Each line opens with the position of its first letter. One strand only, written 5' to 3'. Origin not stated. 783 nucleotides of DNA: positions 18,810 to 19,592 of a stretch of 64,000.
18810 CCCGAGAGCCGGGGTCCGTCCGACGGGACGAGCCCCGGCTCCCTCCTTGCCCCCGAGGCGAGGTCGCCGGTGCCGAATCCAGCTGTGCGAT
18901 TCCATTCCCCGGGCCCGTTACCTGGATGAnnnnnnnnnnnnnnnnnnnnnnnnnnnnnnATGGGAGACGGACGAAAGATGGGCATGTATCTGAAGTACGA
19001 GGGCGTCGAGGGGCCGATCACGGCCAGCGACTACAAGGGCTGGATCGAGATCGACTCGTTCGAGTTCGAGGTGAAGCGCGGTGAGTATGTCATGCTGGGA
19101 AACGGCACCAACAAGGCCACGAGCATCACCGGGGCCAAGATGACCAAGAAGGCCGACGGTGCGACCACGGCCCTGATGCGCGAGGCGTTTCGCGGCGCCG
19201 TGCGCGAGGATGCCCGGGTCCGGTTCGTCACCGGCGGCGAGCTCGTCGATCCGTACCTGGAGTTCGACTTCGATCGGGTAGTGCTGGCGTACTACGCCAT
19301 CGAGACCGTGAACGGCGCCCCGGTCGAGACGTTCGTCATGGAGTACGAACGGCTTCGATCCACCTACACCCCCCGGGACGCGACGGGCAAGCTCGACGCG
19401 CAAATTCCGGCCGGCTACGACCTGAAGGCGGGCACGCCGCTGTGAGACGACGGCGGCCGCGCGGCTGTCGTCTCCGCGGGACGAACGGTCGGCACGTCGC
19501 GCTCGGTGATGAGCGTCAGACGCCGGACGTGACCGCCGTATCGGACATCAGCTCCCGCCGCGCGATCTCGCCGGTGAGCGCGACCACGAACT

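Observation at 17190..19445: Orphan triplet of hcp genes, two inside a near-perfect 924-bp-period tandem duplication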

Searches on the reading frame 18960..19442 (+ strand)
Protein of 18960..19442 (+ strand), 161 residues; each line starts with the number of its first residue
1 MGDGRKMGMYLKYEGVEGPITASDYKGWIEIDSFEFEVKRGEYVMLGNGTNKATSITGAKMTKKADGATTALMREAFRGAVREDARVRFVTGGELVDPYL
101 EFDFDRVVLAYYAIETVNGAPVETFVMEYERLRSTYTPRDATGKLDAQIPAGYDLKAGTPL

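Call 4: search_protein_families(library=pfam, proteins=[window:18960-19442:+], max_evalue=0.01)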
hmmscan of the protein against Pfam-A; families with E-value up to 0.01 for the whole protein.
window:18960-19442:+ (161 aa): 1 family
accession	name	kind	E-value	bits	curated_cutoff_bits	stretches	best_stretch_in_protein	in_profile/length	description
PF05638.18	T6SS_HCP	-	3.8e-16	60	23.5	1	10-136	1-129/129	Type VI secretion system effector, Hcp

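Call 14: list_cluster_members(proteins=[P0002, P0004, window:18960-19442:+])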
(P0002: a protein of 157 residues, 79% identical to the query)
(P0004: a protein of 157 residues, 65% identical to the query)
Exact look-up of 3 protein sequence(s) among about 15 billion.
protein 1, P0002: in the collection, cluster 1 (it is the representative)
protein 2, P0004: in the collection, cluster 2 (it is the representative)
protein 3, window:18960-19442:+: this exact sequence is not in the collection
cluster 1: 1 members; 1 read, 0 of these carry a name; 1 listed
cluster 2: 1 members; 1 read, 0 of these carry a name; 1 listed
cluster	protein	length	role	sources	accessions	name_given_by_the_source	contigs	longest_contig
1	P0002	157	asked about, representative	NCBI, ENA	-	-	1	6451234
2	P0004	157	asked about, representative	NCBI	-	-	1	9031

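Call 38: search_protein_families(library=ncbifam, proteins=[window:18978-19442:+], max_evalue=0.01)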
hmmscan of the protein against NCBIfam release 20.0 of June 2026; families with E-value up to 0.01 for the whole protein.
window:18978-19442:+ (155 aa): 0 families

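Call 45: search_protein_representatives(protein=window:18978-19442:+)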
Query: 155 residues. Proteins with E-value up to 0.001 (for the whole library): 1242; up to 1e-10: 124; up to 1e-30: 8. The best 150 are listed.
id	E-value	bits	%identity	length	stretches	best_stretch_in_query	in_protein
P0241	2.5e-97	339.3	100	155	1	1-155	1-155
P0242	1.3e-59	216.9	26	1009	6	3-127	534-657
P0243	1.5e-51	190.8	25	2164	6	3-149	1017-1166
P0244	8.9e-38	146.1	27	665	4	3-129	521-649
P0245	1.8e-36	141.8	22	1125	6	4-144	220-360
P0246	1.0e-33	132.9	26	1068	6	3-139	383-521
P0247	4.6e-33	130.8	25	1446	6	3-153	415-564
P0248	1.3e-31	126.1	26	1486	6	3-152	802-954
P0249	3.8e-29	118.1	23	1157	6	3-149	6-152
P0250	7.4e-28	113.9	24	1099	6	3-146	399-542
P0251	8.1e-27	110.5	23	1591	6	4-151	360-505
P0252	2.9e-25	105.5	33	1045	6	3-90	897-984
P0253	7.8e-25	104.1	25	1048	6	2-134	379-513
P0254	1.1e-23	100.3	24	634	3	3-135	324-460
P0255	1.9e-21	93.1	23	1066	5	3-139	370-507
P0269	6.1e-16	75.2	29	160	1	1-150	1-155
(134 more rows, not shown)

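Call 53: list_cluster_members(proteins=[P0241, P0242, P0243, P0244, P0249, P0269])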
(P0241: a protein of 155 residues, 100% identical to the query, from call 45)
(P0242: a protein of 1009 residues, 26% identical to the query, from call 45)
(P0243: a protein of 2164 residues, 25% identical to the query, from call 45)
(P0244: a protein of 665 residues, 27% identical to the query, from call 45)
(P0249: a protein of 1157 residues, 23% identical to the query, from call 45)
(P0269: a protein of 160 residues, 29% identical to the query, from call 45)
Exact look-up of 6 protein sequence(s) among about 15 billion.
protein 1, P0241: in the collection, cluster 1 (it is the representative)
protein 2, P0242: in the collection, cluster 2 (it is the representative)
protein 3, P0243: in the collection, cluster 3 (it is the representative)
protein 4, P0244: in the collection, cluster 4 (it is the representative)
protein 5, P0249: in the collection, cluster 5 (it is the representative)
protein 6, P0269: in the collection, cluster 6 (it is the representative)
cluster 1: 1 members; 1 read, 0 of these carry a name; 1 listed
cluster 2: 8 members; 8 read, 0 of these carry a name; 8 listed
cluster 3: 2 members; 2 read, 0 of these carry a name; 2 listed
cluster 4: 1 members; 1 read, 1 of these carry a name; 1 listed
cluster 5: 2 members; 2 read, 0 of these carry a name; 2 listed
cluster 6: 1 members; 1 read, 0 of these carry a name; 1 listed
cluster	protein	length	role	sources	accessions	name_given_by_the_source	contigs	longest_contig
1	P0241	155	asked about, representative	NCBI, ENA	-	-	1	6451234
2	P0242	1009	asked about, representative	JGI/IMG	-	-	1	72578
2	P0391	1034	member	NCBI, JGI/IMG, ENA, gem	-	-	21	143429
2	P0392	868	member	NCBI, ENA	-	-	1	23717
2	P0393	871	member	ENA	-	-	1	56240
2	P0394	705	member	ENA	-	-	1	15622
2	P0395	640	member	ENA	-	-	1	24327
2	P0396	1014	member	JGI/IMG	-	-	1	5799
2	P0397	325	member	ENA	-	-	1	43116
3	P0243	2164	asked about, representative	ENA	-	-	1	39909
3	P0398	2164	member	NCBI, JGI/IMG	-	-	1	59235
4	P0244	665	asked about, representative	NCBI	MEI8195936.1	MAG: type VI secretion system tube protein Hcp, partial [Phycisphaerae bacterium]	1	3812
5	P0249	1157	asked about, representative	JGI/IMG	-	-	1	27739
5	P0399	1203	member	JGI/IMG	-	-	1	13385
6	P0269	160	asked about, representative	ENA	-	-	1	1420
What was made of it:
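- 18978..19445 (+): hcp3 (155 aa; start revised from 18960), a highly divergent Hcp paralog. Its own 90% cluster has a single member (call 53).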

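Call 55: search_solved_structures(query=window:18978-19442:+, max_evalue=0.01)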
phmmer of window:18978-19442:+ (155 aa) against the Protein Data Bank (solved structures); distinct sequences matched with E-value up to 0.01: 9.
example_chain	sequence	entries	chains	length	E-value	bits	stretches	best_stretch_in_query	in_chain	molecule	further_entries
7fcf_B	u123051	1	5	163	1.9e-07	34.6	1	3-152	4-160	Fimbrial protein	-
4w64_A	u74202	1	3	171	9.2e-07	32.4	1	9-149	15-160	Type VI secretion system effector, Hcp1 family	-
7fcf_A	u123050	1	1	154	1.1e-05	28.9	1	3-134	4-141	Fimbrial protein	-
5xeu_A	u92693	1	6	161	2e-05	28.1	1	3-152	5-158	Hcp1 family type VI secretion system effector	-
3eaa_A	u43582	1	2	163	2.4e-05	27.8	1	3-149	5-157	EvpC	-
5xhh_A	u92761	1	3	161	3.8e-05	27.1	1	3-152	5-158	Hcp1 family type VI secretion system effector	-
3v4h_A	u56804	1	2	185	0.0014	22.1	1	2-152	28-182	hypothetical protein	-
8yun_A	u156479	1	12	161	0.0032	20.9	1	3-151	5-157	Hcp1 family type VI secretion system effector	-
4tv4_A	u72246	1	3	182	0.0049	20.3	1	3-151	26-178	Uncharacterized protein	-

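Call 62: search_protein_families(library=pfam, proteins=[P0242, P0243, P0244, P0249], max_evalue=0.001)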
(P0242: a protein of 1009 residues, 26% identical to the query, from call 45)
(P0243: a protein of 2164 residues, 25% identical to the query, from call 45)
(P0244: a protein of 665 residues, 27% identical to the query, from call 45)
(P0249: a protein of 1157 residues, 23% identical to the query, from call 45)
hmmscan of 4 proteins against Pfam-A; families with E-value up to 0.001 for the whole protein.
P0242 (1009 aa): 1 family
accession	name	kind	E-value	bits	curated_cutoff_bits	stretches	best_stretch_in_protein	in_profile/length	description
PF05638.18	T6SS_HCP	-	1.1e-147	485.3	23.5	6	206-329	1-127/129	Type VI secretion system effector, Hcp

P0243 (2164 aa): 3 families
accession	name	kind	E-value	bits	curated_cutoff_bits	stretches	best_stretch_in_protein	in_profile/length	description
PF05638.18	T6SS_HCP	-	8.6e-231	754.1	23.5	6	1018-1147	1-129/129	Type VI secretion system effector, Hcp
PF19077.6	Big_13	-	3.3e-11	44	27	1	364-449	4-98/102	Bacterial Ig-like domain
PF09136.16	Glucodextran_B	-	5e-05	23.6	27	1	375-452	6-82/83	Glucodextranase, domain B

P0244 (665 aa): 4 families
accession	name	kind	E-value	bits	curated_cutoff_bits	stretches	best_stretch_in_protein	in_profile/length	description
PF05638.18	T6SS_HCP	-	1e-106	352.9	23.5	4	351-480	1-128/129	Type VI secretion system effector, Hcp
PF09182.16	PuR_N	-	2.1e-06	28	24.6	0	464-495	15-46/70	Bacterial purine repressor, N-terminal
PF18566.7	Ldi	-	4e-05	23.7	26.1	0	288-326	86-126/318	Linalool dehydratase/isomerase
PF08854.15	DUF1824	-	0.0002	21.8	25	0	341-370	69-98/125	Domain of unknown function (DUF1824)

P0249 (1157 aa): 2 families
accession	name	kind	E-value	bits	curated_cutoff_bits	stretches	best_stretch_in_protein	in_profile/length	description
PF05638.18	T6SS_HCP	-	1.6e-190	623.8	23.5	6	7-133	1-129/129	Type VI secretion system effector, Hcp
PF24313.1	Paratox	-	3.1e-08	33.6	27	0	960-991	7-37/59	Paratox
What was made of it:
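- Tried and rejected: Six weak domain scores simply add up (calls 45, 62).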

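Call 65: predict_structure(alignment_id=A2)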
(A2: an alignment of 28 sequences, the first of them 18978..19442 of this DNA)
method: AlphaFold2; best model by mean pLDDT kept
length: 155 residues; sequences in the alignment: 28
mean_pLDDT: 85.8   pTM: 0.80
mean pLDDT of the five models: 85.8, 84.2, 81.6, 81.3, 78.2
residues with pLDDT >= 90: 95; 70-90: 38; 50-70: 10; < 50: 12
segments of 3 or more residues with pLDDT < 50: 35-40, 44-47
pLDDT, mean of each block of 10 residues (from residue 1): 92 89 95 55 54 94 94 92 72 90 94 95 94 87 90 85
secondary structure, 60 per line:
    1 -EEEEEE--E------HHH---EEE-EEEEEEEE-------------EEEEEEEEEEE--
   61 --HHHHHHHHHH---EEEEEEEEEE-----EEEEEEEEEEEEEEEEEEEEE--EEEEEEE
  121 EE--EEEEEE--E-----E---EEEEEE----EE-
elements in order: E2-7 E23-25 E27-34 E48-58 H63-72 E76-85 E91-111 E114-122 E125-130 E143-148
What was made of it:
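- On Hcp / TssD (T6SS tube protein, Pfam PF05638): The AlphaFold2 model of Hcp3 has pLDDT 85.8 and pTM 0.80 (call 65).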

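Call 69: fold_search(model_id=the predicted structure, library=pdb)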
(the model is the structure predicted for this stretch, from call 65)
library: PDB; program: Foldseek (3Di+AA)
matches with E <= 10: 967; with E <= 0.001: 82
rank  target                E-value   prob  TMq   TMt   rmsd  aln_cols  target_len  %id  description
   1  3eaa_A                2.0e-12  1.00  0.83  0.80   3.6       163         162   23  Structure of a type six secretion system protein (released 2009-08-25)
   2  4w64_A                3.0e-12  1.00  0.84  0.76   4.0       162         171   20  Hcp1 protein from Acinetobacter baumannii AB0057 (released 2015-07-01)
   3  4w64_C                5.1e-12  1.00  0.86  0.81   2.8       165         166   19  Hcp1 protein from Acinetobacter baumannii AB0057 (released 2015-07-01)
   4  4tv4_B                2.0e-11  1.00  0.82  0.88   2.6       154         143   18  Crystal structure of a Putative uncharacterized protein from Burkholderia pseudomallei (released 2014-07-30)
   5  4tv4_C                2.1e-11  1.00  0.83  0.89   2.6       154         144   18  Crystal structure of a Putative uncharacterized protein from Burkholderia pseudomallei (released 2014-07-30)
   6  4w64_B                3.4e-11  1.00  0.76  0.74   4.4       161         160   18  Hcp1 protein from Acinetobacter baumannii AB0057 (released 2015-07-01)
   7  8yun_B                3.6e-11  1.00  0.81  0.88   2.6       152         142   18  The crystal structure of HNBP001-HCP (released 2025-07-02)
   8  4tv4_A                3.6e-11  1.00  0.82  0.87   2.6       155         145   17  Crystal structure of a Putative uncharacterized protein from Burkholderia pseudomallei (released 2014-07-30)
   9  1y12_A                3.8e-11  1.00  0.80  0.78   3.7       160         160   19  Structure of a hemolysin-coregulated protein from Pseudomonas aeruginosa (released 2005-01-25)
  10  8yun_G                4.0e-11  1.00  0.81  0.88   2.5       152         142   18  The crystal structure of HNBP001-HCP (released 2025-07-02)
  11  8yun_J                5.2e-11  1.00  0.80  0.88   2.6       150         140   18  The crystal structure of HNBP001-HCP (released 2025-07-02)
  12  8yun_E                5.5e-11  1.00  0.82  0.87   2.5       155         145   17  The crystal structure of HNBP001-HCP (released 2025-07-02)
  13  1y12_C                5.8e-11  1.00  0.80  0.77   3.7       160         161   19  Structure of a hemolysin-coregulated protein from Pseudomonas aeruginosa (released 2005-01-25)
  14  8yun_F                7.6e-11  1.00  0.81  0.88   2.5       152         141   18  The crystal structure of HNBP001-HCP (released 2025-07-02)
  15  8yun_C                8.4e-11  1.00  0.80  0.87   2.6       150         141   18  The crystal structure of HNBP001-HCP (released 2025-07-02)
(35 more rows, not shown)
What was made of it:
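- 18978..19445 (+): The AlphaFold2 model has pLDDT 85.8, with Foldseek TM 0.80-0.86 to solved Hcps (calls 65, 69).
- On Hcp / TssD (T6SS tube protein, Pfam PF05638): Foldseek top hits are all Hcp, with E of 2e-12 and TM 0.80-0.86 (call 69).
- Closest known: Solved Hcp structures: EvpC. Same: The Hcp3 model has TM 0.80-0.86 to them (call 69).
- The Hcp3 model has TM 0.80-0.86 to Hcp crystal structures (calls 65, 69).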

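Call 81: search_protein_families(library=padloc, proteins=[window:18978-19442:+], max_evalue=0.01)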
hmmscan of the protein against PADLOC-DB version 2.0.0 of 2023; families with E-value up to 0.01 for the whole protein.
window:18978-19442:+ (155 aa): 0 families
